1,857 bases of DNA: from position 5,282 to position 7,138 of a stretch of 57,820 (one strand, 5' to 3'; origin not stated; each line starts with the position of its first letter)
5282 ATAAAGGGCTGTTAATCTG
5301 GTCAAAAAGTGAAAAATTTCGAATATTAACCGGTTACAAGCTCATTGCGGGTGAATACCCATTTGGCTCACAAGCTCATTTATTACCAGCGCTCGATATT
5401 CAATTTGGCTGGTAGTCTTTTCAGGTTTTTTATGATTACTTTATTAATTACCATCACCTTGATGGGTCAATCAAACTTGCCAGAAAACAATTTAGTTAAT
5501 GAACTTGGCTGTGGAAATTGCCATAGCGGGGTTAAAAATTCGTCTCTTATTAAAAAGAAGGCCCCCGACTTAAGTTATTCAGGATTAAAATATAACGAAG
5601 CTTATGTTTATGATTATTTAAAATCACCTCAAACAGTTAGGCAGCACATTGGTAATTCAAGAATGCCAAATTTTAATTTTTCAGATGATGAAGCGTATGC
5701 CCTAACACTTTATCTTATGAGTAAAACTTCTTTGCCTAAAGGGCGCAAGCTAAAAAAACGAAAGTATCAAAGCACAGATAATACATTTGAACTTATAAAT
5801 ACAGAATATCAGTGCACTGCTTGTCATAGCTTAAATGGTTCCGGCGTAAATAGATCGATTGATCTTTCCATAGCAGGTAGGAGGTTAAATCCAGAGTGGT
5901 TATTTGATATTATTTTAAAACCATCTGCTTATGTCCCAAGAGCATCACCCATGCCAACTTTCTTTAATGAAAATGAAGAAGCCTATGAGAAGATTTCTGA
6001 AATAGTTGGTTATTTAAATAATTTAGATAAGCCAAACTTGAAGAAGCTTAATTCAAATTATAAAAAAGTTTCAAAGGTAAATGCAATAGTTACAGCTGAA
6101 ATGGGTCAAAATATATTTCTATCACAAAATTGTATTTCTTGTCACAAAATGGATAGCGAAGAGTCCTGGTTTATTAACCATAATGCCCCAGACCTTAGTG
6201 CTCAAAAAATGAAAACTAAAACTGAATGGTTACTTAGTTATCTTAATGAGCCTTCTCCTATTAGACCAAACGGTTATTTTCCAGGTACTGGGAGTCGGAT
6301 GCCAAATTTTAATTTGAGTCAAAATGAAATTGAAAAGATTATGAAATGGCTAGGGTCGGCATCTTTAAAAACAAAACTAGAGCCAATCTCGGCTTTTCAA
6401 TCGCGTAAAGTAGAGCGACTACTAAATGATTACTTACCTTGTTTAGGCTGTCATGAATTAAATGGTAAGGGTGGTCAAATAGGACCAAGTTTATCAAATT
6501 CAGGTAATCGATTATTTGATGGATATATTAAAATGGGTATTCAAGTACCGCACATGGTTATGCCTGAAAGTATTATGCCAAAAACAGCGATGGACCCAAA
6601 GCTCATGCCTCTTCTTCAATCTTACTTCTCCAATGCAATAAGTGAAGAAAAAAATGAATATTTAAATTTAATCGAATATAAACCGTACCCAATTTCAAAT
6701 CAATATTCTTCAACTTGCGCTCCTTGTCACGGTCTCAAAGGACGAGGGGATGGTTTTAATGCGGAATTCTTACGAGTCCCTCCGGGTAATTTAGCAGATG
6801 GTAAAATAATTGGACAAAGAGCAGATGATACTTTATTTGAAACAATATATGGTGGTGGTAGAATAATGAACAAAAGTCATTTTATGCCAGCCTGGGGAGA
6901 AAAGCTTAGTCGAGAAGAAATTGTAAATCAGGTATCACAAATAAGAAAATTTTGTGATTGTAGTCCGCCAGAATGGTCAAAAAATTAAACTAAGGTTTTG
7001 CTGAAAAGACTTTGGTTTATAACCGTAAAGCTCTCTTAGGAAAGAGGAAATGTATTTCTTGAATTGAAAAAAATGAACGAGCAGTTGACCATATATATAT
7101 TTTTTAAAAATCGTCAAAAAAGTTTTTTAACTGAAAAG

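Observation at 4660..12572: Same-strand block of exported proteins looks like an undescribed extracytoplasmic redox/copper module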

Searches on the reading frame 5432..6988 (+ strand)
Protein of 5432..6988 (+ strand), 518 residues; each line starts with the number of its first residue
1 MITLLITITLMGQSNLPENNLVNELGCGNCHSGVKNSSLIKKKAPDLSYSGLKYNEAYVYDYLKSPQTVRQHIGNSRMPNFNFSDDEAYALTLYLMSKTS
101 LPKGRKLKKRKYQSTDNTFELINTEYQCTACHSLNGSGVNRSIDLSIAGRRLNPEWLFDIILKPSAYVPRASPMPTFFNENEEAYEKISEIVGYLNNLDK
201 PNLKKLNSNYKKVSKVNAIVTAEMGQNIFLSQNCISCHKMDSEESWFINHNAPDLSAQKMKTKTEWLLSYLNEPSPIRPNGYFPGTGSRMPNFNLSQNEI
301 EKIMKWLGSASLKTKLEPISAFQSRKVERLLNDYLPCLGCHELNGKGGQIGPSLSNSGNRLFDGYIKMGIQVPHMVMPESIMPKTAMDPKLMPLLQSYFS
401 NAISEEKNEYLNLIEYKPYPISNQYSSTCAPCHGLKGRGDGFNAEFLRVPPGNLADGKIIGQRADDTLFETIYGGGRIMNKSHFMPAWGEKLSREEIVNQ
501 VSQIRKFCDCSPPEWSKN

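Call 4: search_protein_families(library=pfam, proteins=[window:5432-6988:+], max_evalue=0.01)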
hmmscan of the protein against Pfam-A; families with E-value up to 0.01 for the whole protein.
window:5432-6988:+ (518 aa): 8 families
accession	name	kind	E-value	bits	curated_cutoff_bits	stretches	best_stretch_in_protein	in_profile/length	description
PF00034.26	Cytochrom_C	-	1.6e-27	97.1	21.3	1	223-310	2-89/90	Cytochrome c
PF13442.11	Cytochrome_CBB3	-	2.2e-26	92.4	27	4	424-498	9-62/68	Cytochrome C oxidase, cbb3-type, subunit III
PF02433.20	FixO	-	1.7e-08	34.6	29.6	0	41-89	100-145/219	Cytochrome C oxidase, mono-heme subunit/FixO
PF14522.11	Cytochrome_C7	-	5.8e-06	26.5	24.8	0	20-38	37-55/67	Cytochrome c7 and related cytochrome c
PF14537.11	Cytochrom_c3_2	-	0.00053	20.8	25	0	107-133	39-65/79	Cytochrome c3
PF03264.19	Cytochrom_NNT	-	0.0035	17.5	24.1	0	231-242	125-136/174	NapC/NirT cytochrome c family, N-terminal region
PF22678.1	Cytochrom_c_NrfB-like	-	0.0036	18.2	27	0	230-250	32-52/89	Cytochrome c-type protein NrfB-like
PF09699.15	Paired_CXXCH_1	-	0.0042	17.2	20.6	0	125-138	6-19/41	Doubled CXXCH motif (Paired_CXXCH_1)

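Call 5: search_protein_families(library=ncbifam, proteins=[window:5432-6988:+], max_evalue=0.01)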
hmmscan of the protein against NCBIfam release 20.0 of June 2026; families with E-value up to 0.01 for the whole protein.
window:5432-6988:+ (518 aa): 20 families
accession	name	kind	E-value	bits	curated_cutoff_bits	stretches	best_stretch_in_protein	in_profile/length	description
TIGR04485.1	thiosulf_SoxX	equivalog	2.9e-23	82.4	61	3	233-308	4-76/78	sulfur oxidation c-type cytochrome SoxX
TIGR02603.1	CxxCH_TIGR02603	domain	2e-15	57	68.15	1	127-170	13-56/134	putative heme-binding domain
TIGR00782.1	ccoP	equivalog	1.4e-13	50.8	179.95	1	425-506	114-191/285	cytochrome-c oxidase, cbb3-type subunit III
NF045774.1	cytochro_C551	exception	9.2e-13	48.1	118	0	336-382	49-94/110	cytochrome c551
NF040971.1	cytc_ExtS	equivalog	1.1e-11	44.5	100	2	124-256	86-207/262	selenite/tellurite reduction operon c-type cytochrome lipoprotein ExtS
NF045773.1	cytochro_C550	exception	4.8e-11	42.6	125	0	336-386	59-108/118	cytochrome c550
NF011054.0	PRK14486.1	equivalog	6.1e-11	42.4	447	1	41-89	101-146/294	putative bifunctional cbb3-type cytochrome c oxidase subunit II/cytochrome c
TIGR04494.1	c550_PedF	equivalog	1.7e-10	40.9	122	1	423-497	56-120/133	cytochrome c-550 PedF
NF011055.0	PRK14487.1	subfamily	4.9e-09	36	218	0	41-89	106-151/212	cbb3-type cytochrome c oxidase subunit II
NF050122.1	bc1_QcrC_actin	exception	2.3e-06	27.1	200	0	336-440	51-158/253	cytochrome bc1 complex diheme cytochrome c subunit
TIGR00781.1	ccoO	equivalog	3.1e-06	27.1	200.65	0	349-384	101-136/232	cytochrome-c oxidase, cbb3-type subunit II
NF045930.1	Cytc6PetJCyano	equivalog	2.8e-05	24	135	0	21-98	33-105/110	cytochrome c6 PetJ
NF038038.1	cytoc_DsrJ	equivalog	2.9e-05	24.4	100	0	376-434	43-98/121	sulfate reduction electron transfer complex DsrMKJOP subunit DsrJ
NF041895.1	choice_anch_V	domain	5e-05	23.4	42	0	17-39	20-40/150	choice-of-anchor V domain-containing protein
TIGR03872.1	cytochrome_MoxG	equivalog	8e-05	22.8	147.8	0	423-508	49-122/133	cytochrome c(L), periplasmic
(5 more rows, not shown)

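Call 8: search_solved_structures(query=window:5432-6988:+, max_evalue=0.01)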
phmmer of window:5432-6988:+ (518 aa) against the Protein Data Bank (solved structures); distinct sequences matched with E-value up to 0.01: 5.
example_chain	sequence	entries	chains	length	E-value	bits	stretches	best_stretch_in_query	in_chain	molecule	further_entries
6h5l_B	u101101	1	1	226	2.1e-05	26.9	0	423-457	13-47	Conserved hypothetical cytochrome protein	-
7o38_A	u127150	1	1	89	0.00076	21.8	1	420-507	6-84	Cytochrome c-552 Ks_3357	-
7zs0_A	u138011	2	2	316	0.0036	19.6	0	125-169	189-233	Hypothetical (Diheme) protein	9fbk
7zs2_A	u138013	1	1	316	0.0037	19.6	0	125-169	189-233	Hypothetical (Diheme) protein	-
7zs1_A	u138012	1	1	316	0.0037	19.6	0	125-169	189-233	Hypothetical (Diheme) protein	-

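Call 83: find_related_loci(query=A6, collection=metagenome_contigs, flank=10000)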
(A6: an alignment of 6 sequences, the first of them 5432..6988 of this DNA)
Query A6 (518 aa) in metagenome_contigs; peptide patterns used: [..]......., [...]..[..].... (x = any residue, [..] = any of these).
381 stretches matched a pattern; 71 encode a relative of the query (tblastn E <= 1e-3); 71 distinct loci.
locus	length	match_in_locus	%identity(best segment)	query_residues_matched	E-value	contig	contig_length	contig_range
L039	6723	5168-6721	100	1-518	0e+0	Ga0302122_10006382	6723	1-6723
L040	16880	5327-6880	89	1-518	0e+0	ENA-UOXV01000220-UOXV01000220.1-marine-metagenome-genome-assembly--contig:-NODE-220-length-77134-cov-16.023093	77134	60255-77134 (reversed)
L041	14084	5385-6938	87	1-518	0e+0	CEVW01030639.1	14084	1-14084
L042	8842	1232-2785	86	1-518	0e+0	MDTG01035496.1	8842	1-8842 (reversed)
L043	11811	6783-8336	85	1-518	0e+0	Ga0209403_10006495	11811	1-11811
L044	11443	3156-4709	85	1-518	0e+0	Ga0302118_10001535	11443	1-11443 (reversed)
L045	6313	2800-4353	83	1-518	0e+0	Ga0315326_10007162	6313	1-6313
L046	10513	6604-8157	83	1-518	0e+0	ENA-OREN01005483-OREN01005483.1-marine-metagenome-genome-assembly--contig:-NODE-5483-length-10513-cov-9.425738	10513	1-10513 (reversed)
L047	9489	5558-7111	83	1-518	0e+0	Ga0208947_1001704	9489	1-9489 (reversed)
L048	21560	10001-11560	77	1-518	0e+0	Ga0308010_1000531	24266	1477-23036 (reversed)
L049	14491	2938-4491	83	1-518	0e+0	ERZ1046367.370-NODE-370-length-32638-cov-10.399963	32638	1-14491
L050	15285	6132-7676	67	4-518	0e+0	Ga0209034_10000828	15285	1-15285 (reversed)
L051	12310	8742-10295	61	2-518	0e+0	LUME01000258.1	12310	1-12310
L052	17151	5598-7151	61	2-518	0e+0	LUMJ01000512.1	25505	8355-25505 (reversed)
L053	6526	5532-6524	100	1-374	0e+0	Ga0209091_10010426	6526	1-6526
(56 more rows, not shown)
